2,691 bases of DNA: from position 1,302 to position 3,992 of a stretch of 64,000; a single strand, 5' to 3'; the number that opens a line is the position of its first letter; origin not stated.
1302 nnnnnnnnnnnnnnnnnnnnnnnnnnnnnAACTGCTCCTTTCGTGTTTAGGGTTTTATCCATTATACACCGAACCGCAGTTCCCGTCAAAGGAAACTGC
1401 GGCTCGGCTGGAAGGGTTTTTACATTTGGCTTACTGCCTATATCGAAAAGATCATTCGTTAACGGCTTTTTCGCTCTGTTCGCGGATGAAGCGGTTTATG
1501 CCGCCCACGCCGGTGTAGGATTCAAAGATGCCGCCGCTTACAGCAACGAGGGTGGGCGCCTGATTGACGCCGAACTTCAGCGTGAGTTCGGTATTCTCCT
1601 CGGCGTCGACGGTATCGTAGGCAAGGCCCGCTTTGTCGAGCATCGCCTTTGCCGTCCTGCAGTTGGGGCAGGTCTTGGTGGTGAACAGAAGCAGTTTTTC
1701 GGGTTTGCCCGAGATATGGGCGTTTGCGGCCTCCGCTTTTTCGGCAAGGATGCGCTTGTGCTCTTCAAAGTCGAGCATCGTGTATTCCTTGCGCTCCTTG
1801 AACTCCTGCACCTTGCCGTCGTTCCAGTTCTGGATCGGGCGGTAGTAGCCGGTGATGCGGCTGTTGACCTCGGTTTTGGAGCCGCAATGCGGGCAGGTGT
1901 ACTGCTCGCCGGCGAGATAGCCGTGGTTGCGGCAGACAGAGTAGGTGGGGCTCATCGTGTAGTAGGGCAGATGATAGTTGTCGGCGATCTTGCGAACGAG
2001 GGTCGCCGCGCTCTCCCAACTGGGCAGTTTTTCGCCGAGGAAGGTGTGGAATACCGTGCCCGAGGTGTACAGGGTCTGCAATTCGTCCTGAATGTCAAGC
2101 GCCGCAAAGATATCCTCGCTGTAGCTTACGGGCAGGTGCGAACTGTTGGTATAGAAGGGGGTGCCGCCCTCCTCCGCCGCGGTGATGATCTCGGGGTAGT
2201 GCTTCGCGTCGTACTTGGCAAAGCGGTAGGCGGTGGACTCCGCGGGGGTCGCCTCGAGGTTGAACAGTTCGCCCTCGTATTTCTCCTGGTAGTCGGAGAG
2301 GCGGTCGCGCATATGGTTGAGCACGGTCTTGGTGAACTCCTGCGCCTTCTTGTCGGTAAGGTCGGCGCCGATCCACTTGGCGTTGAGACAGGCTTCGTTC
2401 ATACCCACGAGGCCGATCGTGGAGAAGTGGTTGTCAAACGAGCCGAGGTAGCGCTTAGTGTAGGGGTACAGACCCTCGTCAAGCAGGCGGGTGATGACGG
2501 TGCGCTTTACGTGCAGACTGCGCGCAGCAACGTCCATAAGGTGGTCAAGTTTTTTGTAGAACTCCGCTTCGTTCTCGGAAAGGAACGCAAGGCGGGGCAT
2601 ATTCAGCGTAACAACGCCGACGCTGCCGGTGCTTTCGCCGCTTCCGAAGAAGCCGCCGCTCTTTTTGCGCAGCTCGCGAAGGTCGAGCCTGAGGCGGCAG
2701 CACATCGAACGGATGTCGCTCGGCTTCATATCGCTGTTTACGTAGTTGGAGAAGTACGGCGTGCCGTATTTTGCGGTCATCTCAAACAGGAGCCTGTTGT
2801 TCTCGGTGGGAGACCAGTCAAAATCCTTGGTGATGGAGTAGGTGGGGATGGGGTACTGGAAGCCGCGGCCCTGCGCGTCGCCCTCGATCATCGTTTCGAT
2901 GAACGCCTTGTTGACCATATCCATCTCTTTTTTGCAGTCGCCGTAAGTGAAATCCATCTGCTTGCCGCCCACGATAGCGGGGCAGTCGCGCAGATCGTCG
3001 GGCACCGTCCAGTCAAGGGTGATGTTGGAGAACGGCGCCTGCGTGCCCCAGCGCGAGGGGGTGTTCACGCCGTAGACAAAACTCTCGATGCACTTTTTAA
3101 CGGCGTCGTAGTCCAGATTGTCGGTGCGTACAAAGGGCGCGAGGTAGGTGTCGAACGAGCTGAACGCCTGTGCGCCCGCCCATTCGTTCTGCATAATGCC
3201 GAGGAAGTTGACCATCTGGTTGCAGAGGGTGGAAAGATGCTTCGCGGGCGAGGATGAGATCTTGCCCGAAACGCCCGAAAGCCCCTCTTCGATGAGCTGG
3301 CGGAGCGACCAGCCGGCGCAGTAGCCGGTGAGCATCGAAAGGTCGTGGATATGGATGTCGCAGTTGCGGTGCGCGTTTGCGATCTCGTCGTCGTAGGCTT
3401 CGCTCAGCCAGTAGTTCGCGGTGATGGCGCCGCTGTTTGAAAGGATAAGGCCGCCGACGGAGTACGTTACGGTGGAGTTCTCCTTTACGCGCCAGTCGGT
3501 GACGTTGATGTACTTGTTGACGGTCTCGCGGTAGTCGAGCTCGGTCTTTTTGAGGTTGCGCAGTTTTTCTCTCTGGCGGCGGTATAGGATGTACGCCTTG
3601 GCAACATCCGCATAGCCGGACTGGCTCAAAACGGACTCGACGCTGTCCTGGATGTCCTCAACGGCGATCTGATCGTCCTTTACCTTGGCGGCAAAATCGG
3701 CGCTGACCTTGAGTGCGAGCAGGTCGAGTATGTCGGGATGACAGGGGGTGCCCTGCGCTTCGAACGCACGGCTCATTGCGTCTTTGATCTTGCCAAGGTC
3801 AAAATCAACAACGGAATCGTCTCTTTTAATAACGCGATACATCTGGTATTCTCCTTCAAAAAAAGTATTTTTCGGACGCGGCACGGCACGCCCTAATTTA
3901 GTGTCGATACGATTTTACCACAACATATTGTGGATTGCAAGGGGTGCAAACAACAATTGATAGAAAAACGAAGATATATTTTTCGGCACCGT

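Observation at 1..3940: Class III ribonucleotide reductase with a covalently fused CPNC redoxin, next to trxB and a Cys-rich protein, with no nrdG activase nearby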

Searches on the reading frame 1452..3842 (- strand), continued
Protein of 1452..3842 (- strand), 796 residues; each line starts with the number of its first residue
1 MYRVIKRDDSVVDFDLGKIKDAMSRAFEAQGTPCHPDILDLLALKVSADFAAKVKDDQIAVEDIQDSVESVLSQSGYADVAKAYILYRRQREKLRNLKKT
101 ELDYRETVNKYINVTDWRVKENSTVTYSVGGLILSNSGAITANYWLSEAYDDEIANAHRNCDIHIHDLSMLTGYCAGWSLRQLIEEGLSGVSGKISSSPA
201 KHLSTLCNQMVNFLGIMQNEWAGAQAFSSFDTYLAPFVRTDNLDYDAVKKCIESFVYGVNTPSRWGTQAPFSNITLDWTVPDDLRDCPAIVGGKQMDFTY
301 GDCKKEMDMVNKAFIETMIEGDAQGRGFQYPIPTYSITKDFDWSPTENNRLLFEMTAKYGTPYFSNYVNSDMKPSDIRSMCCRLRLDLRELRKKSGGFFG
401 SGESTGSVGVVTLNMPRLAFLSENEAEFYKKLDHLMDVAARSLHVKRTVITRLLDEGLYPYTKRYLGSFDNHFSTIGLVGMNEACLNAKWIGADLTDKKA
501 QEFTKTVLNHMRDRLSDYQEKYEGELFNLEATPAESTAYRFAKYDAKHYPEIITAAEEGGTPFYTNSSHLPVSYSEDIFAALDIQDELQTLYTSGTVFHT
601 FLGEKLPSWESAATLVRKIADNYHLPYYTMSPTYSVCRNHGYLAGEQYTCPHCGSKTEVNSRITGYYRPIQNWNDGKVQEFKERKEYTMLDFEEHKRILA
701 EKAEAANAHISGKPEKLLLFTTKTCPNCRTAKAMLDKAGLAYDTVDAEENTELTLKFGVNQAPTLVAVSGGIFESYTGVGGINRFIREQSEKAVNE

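Call 45: predict_structure(alignment_id=A1)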
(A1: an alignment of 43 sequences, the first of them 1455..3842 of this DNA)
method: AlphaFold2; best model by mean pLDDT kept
length: 796 residues; sequences in the alignment: 43
mean_pLDDT: 81.2   pTM: 0.71
mean pLDDT of the five models: 81.2, 80.9, 79.1, 77.4, 76.9
residues with pLDDT >= 90: 249; 70-90: 400; 50-70: 97; < 50: 50
segments of 3 or more residues with pLDDT < 50: 97-102, 114-127, 263-269, 382-402
pLDDT, mean of each block of 10 residues (from residue 1): 82 88 83 84 90 88 88 86 70 50 56 42 42 59 79 93 82 72 82 72 94 80 77 97 98 90 47 84 92 96 97 95 80 89 93 91 85 66 44 39 69 96 98 98 90 80 78 85 95 92 93 89 84 78 95 89 75 81 86 72 78 92 85 87 88 90 76 87 78 81 60 81 85 88 91 82 88 84 82 54
secondary structure, 60 per line:
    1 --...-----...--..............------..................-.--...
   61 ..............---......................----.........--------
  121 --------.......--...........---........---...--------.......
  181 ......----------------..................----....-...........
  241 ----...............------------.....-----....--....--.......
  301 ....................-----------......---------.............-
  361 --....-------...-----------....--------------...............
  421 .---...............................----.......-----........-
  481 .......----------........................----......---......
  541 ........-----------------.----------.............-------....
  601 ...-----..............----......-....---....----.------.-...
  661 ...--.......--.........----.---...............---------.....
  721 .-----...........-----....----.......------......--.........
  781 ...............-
elements in order (helices of 4 or more, strands of 3 or more residues): E3-5 E11-13 H16-29 H36-53 E58-60 H61-74 H78-99 H104-112 H129-135 H138-148 H152-159 E163-165 E174-179 H180-186 H203-220 E225-228 H230-240 H245-259 E272-276 H282-285 E288-291 E294-299 H300-320 E332-337 H347-359 E363-366 H388-391 E406-414 H415-421 H425-455 H460-466 E472-479 H481-487 H498-521 E526-531 H535-548 H578-589 E597-603 H609-622 E627-632 E634-637 E641-644 E658-663 E666-669 H675-683 H692-706 E716-721 H727-737 E743-746 H751-757 E764-769 E772-777 H778-795
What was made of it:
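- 1698..1781 (-): Linker (residues 688-715): one helix followed by a low-confidence stretch. DSSP and pLDDT (call 45).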

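Call 52: fold_search(model_id=the predicted structure, library=pdb)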
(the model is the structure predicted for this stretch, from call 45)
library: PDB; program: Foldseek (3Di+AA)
matches with E <= 10: 1206; with E <= 0.001: 81
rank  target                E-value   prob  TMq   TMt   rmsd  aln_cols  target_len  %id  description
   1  9d3x_B                5.2e-34  1.00  0.57  0.63  11.3       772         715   20  Crystal structure of S. thermophilus class III ribonucleotide reductase bound to dATP (released 2025-12-17)
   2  8p23_B                1.2e-32  1.00  0.56  0.62  13.5       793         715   22  Cryo-EM structure of the anaerobic ribonucleotide reductase from Prevotella copri in its dimeric, ATP/CTP-bound state (released 2023-08-30)
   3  9dau_A                1.4e-32  1.00  0.56  0.63  12.2       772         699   19  S. thermophilus class III ribonucleotide reductase with dATP and TTP (released 2025-12-17)
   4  9dca_A                1.8e-32  1.00  0.57  0.64  16.6       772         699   18  S. thermophilus class III ribonucleotide reductase with ATP and TTP (released 2025-12-17)
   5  9d3x_A                3.9e-32  1.00  0.53  0.62  20.8       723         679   20  Crystal structure of S. thermophilus class III ribonucleotide reductase bound to dATP (released 2025-12-17)
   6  9dau_B                4.5e-32  1.00  0.56  0.63  19.8       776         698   19  S. thermophilus class III ribonucleotide reductase with dATP and TTP (released 2025-12-17)
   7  9dca_B                4.1e-31  1.00  0.56  0.64  16.7       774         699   19  S. thermophilus class III ribonucleotide reductase with ATP and TTP (released 2025-12-17)
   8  8p2c_A                8.1e-31  1.00  0.51  0.62  14.2       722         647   21  Cryo-EM structure of the anaerobic ribonucleotide reductase from Prevotella copri in its tetrameric state produced in  (released 2023-09-13)
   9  8p28_A                8.6e-31  1.00  0.51  0.63  13.9       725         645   21  Cryo-EM structure of the anaerobic ribonucleotide reductase from Prevotella copri in its tetrameric, dATP-bound state (released 2023-08-30)
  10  8p2s_B                1.8e-30  1.00  0.59  0.71   7.0       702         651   22  Cryo-EM structure of the anaerobic ribonucleotide reductase from Prevotella copri in its dimeric, ATP/dTTP/GTP-bound s (released 2023-09-13)
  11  4u3e_A                3.4e-30  1.00  0.55  0.68  10.3       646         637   22  Anaerobic ribonucleotide reductase (released 2014-09-03)
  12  4coj_B                2.2e-29  1.00  0.55  0.72   8.5       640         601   21  Crystal structure of the anaerobic ribonucleotide reductase from Thermotoga maritima in complex with dATP and CTP (released 2015-05-06)
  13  4col_B                2.4e-29  1.00  0.55  0.72   8.4       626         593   21  Crystal structure of the anaerobic ribonucleotide reductase from Thermotoga maritima with dATP bound in the specificit (released 2015-05-06)
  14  4u3e_B                3.1e-29  1.00  0.57  0.71  12.5       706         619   20  Anaerobic ribonucleotide reductase (released 2014-09-03)
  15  4col_A                5.8e-29  1.00  0.55  0.73   6.7       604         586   21  Crystal structure of the anaerobic ribonucleotide reductase from Thermotoga maritima with dATP bound in the specificit (released 2015-05-06)
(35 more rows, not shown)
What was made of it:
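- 1452..3842 (-): nrdD::redoxin CDS, 796 aa plus stop: class III ribonucleotide reductase with a C-terminal thioredoxin-fold domain. AF2 model at pLDDT 81 matches class III RNR structures (calls 45, 52).
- On Class III RNR catalytic subunit NrdD: The AF2 model (pLDDT 81) hits S. thermophilus, P. copri, T. maritima and T4 NrdD structures at E of 1e-22 to 1e-34 (calls 45, 52).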

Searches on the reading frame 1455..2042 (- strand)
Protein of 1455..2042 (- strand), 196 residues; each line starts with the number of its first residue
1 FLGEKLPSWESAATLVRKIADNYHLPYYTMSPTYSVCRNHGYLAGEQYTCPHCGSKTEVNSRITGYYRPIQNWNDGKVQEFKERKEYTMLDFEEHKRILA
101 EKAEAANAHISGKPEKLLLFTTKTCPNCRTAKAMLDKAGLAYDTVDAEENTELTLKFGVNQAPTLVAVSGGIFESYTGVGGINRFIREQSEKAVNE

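Call 27: search_protein_representatives(protein=window:1455-2042:-)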
Query: 196 residues. Proteins with E-value up to 0.001 (for the whole library): 2783; up to 1e-10: 758; up to 1e-30: 81. The best 150 are listed.
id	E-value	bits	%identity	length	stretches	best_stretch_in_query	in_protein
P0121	1.9e-69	249.6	60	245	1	1-188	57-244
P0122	5.7e-64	231.8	58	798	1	1-193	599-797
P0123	4.4e-62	225.6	58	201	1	1-186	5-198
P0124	1.9e-61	223.6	58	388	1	1-187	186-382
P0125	1.3e-60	220.9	53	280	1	1-189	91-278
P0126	2.2e-59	216.8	56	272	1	1-187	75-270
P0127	7.1e-57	208.6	52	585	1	1-188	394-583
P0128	3.0e-56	206.6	52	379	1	1-189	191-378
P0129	6.0e-56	205.6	53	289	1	1-186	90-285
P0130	9.2e-56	205.0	64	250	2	14-88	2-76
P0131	8.0e-54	198.7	56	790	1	1-187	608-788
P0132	2.0e-53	197.4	54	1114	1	1-189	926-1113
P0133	2.5e-52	193.8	52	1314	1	1-187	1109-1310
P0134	2.7e-52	193.7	61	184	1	4-138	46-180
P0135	5.7e-52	192.6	56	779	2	1-129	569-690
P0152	1.1e-43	165.6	49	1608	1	1-185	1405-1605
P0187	1.5e-34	135.8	67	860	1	1-89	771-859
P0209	6.0e-29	117.5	40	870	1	1-168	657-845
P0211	7.6e-29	117.2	59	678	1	1-88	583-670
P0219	1.2e-27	113.3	44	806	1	2-149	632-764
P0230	1.6e-26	109.6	40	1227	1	1-169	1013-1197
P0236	2.6e-26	108.9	54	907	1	1-90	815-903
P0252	1.9e-25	106.1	51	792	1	1-88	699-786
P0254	2.2e-25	105.9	53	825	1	1-89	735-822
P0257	4.2e-25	105.0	53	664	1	1-87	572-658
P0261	7.1e-25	104.2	36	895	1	1-168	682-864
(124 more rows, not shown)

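Call 33: search_protein_families(library=pfam, proteins=[P0209, P0261, P0230, P0219, P0132, P0133, P0152, P0187], max_evalue=0.0001)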
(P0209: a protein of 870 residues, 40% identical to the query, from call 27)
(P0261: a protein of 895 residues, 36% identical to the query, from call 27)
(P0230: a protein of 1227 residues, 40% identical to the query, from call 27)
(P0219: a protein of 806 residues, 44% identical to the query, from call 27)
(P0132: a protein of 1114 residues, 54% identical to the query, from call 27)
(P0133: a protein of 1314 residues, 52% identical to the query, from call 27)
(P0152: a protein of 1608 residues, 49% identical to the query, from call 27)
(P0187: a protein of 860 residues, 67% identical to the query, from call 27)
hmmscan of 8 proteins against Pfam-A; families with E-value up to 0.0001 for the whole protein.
P0209 (870 aa): 1 family
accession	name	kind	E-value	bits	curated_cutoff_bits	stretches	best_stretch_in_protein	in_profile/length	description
PF13597.11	NRDD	-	9.3e-139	464.1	26.2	1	217-742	109-562/562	Anaerobic ribonucleoside-triphosphate reductase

P0261 (895 aa): 2 families
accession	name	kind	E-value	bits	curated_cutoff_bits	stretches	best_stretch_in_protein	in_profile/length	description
PF13597.11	NRDD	-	4.1e-170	567.6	26.2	1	134-767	1-562/562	Anaerobic ribonucleoside-triphosphate reductase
PF03477.21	ATP-cone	-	2.6e-17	63.5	25.8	1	9-99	2-87/88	ATP cone domain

P0230 (1227 aa): 3 families
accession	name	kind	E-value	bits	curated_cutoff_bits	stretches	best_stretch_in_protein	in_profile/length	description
PF13597.11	NRDD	-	1.8e-162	542.3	26.2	2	683-1098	156-562/562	Anaerobic ribonucleoside-triphosphate reductase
PF03477.21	ATP-cone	-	1.3e-17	64.6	25.8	1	30-119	3-87/88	ATP cone domain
PF14528.11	LAGLIDADG_3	-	1.4e-06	28.9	22.5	1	581-642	2-70/82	LAGLIDADG-like domain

P0219 (806 aa): 2 families
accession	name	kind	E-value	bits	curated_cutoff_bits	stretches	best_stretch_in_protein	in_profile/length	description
PF13597.11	NRDD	-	5.1e-123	412.1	26.2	3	558-717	408-562/562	Anaerobic ribonucleoside-triphosphate reductase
PF00462.30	Glutaredoxin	-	7.9e-07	29.6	22.9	1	734-775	3-44/60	Glutaredoxin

P0132 (1114 aa): 4 families
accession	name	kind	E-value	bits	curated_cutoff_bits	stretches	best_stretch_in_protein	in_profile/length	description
PF13597.11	NRDD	-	2.8e-179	597.8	26.2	2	660-1012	215-562/562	Anaerobic ribonucleoside-triphosphate reductase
PF03477.21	ATP-cone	-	6.8e-20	71.9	25.8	1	3-92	2-87/88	ATP cone domain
PF00462.30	Glutaredoxin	-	4.4e-06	27.3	22.9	1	1040-1094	1-55/60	Glutaredoxin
PF13417.12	GST_N_3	-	4.4e-05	24.2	22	0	1042-1113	1-70/75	Glutathione S-transferase, N-terminal domain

P0133 (1314 aa): 6 families
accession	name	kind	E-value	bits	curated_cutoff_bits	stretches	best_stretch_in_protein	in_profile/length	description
PF13597.11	NRDD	-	2.2e-165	551.9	26.2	3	423-696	153-420/562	Anaerobic ribonucleoside-triphosphate reductase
PF03477.21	ATP-cone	-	2.7e-20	73.1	25.8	1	3-92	2-87/88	ATP cone domain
PF14890.11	Intein_splicing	-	6.7e-16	58.9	35.8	1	713-1044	11-155/155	Intein splicing domain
PF13392.12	HNH_3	-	2.3e-08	34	24.8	1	836-877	4-45/46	HNH endonuclease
PF07460.16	NUMOD3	-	2.2e-05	24.7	20.4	0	893-913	17-37/37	NUMOD3 motif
PF00462.30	Glutaredoxin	-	3e-05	24.6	22.9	0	1241-1290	2-55/60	Glutaredoxin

P0152 (1608 aa): 5 families
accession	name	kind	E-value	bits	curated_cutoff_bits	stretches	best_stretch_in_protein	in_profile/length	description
PF13597.11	NRDD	-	5.5e-167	557.2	26.2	4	1181-1491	259-562/562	Anaerobic ribonucleoside-triphosphate reductase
PF14890.11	Intein_splicing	-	4.1e-22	79.1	35.8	2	905-1185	48-155/155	Intein splicing domain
PF03477.21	ATP-cone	-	6.7e-20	71.9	25.8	1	4-93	2-87/88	ATP cone domain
PF07591.16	PT-HINT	-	1e-09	39.2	27.7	1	224-334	19-136/137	Pretoxin HINT domain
PF01079.26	Hint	-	1.6e-06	28.3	29.7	0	192-308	10-132/213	Hint module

P0187 (860 aa): 4 families
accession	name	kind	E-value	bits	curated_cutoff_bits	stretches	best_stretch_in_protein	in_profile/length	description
PF13597.11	NRDD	-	1e-174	582.8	26.2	2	341-857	53-562/562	Anaerobic ribonucleoside-triphosphate reductase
PF14890.11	Intein_splicing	-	1.1e-15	58.2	35.8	1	89-345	7-155/155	Intein splicing domain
PF13392.12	HNH_3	-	1.7e-11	44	24.8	1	197-241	2-45/46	HNH endonuclease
PF07591.16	PT-HINT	-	1.6e-05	25.6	27.7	0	125-173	37-88/137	Pretoxin HINT domain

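Call 61: find_encoding_contigs(protein=P0211, flank=6000, max_places=5)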
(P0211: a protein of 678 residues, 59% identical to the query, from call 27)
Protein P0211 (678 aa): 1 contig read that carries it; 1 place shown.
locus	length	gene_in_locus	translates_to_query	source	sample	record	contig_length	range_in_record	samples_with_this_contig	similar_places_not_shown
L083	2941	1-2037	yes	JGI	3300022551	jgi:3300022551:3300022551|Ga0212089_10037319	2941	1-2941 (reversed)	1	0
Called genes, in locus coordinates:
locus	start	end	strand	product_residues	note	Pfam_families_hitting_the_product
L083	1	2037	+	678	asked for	PF13597:NRDD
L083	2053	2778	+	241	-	PF13353:Fer4_12, PF04055:Radical_SAM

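Call 62: find_encoding_contigs(protein=P0254, flank=6000, max_places=5)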
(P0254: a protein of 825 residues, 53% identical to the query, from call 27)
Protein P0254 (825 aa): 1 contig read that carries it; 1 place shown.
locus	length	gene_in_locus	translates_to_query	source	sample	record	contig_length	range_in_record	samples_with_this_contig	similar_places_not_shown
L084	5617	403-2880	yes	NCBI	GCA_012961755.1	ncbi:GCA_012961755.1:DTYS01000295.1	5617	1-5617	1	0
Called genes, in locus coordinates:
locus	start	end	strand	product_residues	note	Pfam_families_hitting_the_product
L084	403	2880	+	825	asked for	PF13597:NRDD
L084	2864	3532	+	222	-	PF02511:Thy1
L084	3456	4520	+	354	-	PF08240:ADH_N, PF16912:Glu_dehyd_C, PF00107:ADH_zinc_N, PF13602:ADH_zinc_N_2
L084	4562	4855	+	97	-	PF00590:TP_methylase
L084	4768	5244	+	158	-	PF00590:TP_methylase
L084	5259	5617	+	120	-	PF01066:CDP-OH_P_transf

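Call 72: find_encoding_contigs(protein=P0236, flank=5000, max_places=4)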
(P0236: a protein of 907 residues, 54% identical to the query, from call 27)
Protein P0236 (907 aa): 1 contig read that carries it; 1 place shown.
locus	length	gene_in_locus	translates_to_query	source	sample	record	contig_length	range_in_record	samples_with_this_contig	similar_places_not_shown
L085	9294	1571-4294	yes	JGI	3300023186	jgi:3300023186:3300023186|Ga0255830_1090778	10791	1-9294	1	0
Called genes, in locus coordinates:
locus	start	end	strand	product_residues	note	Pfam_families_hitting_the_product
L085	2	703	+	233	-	?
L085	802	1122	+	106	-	-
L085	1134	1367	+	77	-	-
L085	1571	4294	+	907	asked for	PF03477:ATP-cone, PF13597:NRDD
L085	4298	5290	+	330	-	-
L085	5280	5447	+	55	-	-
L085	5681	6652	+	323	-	-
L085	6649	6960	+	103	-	-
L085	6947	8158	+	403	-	-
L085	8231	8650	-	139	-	-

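Call 73: find_encoding_contigs(protein=P0252, flank=5000, max_places=4)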
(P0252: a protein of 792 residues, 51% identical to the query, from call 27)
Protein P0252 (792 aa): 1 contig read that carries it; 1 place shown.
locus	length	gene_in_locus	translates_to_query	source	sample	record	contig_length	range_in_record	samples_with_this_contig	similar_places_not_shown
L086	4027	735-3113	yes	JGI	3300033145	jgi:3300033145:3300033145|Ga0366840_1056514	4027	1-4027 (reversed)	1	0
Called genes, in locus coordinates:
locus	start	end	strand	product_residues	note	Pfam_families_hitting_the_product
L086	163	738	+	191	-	PF13597:NRDD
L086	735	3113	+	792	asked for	PF13597:NRDD, PF14890:Intein_splicing, PF14528:LAGLIDADG_3 (weak), PF13597:NRDD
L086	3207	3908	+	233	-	PF13353:Fer4_12, PF04055:Radical_SAM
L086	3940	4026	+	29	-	?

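Call 74: find_encoding_contigs(protein=P0257, flank=5000, max_places=4)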
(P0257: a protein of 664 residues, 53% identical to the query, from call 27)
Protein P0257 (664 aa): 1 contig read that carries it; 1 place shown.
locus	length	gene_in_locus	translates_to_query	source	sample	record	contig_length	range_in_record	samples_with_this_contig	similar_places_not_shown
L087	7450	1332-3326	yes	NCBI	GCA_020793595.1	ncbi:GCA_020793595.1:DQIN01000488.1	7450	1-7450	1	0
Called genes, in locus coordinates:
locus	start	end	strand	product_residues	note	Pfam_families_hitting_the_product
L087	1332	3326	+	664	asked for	PF14890:Intein_splicing (weak), PF13597:NRDD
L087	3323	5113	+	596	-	PF13353:Fer4_12 (faint), PF14890:Intein_splicing, PF14528:LAGLIDADG_3 (faint), PF04055:Radical_SAM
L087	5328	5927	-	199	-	PF08617:CGI-121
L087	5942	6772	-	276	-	PF00574:CLP_protease (faint), PF25145:NfeD1b_N (weak), PF01343:Peptidase_S49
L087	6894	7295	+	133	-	PF01243:PNPOx_N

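Call 75: find_encoding_contigs(protein=P0261, flank=6000, max_places=4)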
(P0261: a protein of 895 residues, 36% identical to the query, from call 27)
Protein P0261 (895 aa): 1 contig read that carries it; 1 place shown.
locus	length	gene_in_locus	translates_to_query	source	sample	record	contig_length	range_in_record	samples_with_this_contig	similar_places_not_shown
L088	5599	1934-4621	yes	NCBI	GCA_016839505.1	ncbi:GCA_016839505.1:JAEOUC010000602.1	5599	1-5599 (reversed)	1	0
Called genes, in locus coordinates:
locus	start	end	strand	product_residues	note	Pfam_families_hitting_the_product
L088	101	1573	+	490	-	PF11794:HpaB_N, PF03241:HpaB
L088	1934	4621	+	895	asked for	PF03477:ATP-cone, PF13597:NRDD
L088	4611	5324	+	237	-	PF13353:Fer4_12, PF04055:Radical_SAM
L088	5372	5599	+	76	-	?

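Call 76: find_encoding_contigs(protein=P0209, flank=6000, max_places=4)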
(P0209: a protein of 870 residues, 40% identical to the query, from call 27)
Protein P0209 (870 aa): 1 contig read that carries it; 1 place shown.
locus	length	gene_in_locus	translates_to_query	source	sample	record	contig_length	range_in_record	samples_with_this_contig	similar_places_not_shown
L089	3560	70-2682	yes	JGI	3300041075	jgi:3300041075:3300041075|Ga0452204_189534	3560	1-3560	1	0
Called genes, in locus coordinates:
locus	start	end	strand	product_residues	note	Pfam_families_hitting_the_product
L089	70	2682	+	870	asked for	PF13597:NRDD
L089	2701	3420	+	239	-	PF04055:Radical_SAM, PF13353:Fer4_12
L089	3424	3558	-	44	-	?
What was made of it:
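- Tried and rejected: Contigs were 3-11 kb and showed only nrdG, so the result is uninformative (calls 61, 62, 72-76).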
